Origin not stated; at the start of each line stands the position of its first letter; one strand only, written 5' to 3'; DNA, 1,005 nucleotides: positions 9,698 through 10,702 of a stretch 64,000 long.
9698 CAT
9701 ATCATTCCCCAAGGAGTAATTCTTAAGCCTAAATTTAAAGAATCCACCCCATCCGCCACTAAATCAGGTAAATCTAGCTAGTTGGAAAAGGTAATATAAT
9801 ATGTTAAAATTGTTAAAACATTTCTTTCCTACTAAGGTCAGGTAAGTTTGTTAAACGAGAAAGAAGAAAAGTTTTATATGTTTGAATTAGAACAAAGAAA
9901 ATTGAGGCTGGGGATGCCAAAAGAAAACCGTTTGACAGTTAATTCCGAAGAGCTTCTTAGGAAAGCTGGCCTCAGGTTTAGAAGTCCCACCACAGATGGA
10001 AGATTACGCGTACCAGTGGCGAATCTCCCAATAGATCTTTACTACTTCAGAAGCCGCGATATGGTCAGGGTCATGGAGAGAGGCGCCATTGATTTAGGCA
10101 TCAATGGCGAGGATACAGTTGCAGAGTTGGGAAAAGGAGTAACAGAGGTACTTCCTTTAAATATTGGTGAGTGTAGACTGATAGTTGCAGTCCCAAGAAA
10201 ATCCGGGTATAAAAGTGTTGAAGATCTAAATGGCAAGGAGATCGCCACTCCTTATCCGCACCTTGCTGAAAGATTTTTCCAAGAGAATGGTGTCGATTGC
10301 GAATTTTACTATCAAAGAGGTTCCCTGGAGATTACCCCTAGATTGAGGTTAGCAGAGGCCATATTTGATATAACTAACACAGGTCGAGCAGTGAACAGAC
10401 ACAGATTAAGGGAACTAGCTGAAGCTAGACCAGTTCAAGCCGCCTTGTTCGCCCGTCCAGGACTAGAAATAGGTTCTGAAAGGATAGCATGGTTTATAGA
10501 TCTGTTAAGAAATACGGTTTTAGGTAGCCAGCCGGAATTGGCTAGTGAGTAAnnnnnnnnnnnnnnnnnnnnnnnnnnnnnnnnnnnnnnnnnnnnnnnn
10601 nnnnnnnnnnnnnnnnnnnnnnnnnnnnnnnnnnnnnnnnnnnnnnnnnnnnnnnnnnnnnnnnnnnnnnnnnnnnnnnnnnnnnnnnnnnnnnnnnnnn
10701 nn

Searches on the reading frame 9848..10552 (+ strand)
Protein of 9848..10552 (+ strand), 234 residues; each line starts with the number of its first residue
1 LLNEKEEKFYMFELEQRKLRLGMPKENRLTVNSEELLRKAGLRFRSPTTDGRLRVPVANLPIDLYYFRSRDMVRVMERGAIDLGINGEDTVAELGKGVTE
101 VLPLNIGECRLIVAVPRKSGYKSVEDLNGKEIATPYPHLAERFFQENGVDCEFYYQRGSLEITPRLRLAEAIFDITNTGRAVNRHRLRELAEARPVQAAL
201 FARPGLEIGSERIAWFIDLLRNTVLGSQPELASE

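Call 12: search_protein_families(library=pfam, proteins=[window:9848-10552:+])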
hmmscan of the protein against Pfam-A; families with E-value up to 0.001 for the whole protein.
window:9848-10552:+ (234 aa): 1 family
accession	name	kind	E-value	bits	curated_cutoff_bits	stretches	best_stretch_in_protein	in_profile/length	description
PF01634.23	HisG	-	8.8e-38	130.2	25.5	1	68-216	1-152/158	ATP phosphoribosyltransferase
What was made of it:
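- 9914..10552 (+): hisG, short form. Alternative starts at 9848 and 9878. The gene lies upstream of the element and is not controlled by it. Pfam HisG, E 9e-38 (call 12).
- On T-box riboswitch (RF00230 and class II variants): Neighbouring genes are hisG and hisZ (call 12).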

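Call 67: find_homologous_proteins(query=window:9914-10549:+, max_evalue=1e-40)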
Query window:9914-10549:+ (212 aa): 1 proteins with E <= 1e-40 among 1484 candidates.
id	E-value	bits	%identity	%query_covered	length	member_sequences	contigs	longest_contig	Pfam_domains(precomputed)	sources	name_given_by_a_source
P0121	7.6e-135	465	100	100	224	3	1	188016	PF01634.24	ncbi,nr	ncbi:ATP phosphoribosyltransferase [Candidatus Daviesbacteria bacterium]|nr:ATP phosphoribosyltransf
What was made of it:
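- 9914..10552 (+): It has no close relative in the protein collection (call 67).
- Tried and rejected: Relatives of the window's HisG, to find the same layout elsewhere: none at E below 1e-40 (call 67).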

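Call 75: list_cluster_members(proteins=[P0121, P0001])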
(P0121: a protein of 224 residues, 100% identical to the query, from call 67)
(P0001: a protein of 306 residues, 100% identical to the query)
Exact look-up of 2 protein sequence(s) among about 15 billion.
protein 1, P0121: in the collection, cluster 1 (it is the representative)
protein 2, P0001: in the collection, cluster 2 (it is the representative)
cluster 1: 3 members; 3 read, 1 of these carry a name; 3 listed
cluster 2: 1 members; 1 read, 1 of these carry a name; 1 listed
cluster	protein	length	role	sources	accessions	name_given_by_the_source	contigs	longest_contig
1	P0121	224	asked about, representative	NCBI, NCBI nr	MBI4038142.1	ATP phosphoribosyltransferase [Candidatus Daviesbacteria bacterium]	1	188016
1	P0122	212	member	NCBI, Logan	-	-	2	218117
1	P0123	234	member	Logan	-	-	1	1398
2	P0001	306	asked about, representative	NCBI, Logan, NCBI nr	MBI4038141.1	ATP phosphoribosyltransferase regulatory subunit [Candidatus Daviesbacteria bacterium]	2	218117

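Call 76: find_encoding_contigs(protein=P0121, flank=2500, max_places=4)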
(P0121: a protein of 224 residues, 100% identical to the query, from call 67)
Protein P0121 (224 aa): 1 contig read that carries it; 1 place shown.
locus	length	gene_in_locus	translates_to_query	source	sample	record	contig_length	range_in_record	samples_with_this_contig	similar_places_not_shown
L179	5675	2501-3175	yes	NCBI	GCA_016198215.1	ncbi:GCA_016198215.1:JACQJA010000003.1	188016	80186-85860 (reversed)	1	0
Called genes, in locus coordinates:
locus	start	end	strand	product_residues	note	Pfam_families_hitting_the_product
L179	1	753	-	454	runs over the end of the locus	PF00772:DnaB, PF03796:DnaB_C, PF13481:AAA_25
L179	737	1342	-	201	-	PF13483:Lactamase_B_3 (weak)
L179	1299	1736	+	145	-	PF09136:Glucodextran_B (weak)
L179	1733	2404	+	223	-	-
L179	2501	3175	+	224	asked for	PF01634:HisG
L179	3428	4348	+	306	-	PF13393:tRNA-synt_His, PF00152:tRNA-synt_2 (faint), PF00587:tRNA-synt_2b (weak), PF13393:tRNA-synt_His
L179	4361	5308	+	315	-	PF00892:EamA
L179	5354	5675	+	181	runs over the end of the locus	-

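Call 77: find_encoding_contigs(protein=P0123, flank=2500, max_places=4)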
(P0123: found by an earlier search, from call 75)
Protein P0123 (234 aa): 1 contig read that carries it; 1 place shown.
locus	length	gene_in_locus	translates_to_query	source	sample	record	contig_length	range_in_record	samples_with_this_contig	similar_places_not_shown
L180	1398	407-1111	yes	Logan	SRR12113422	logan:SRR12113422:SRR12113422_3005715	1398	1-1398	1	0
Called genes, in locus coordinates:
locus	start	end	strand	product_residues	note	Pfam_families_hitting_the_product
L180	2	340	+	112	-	?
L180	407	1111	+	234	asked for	PF01634:HisG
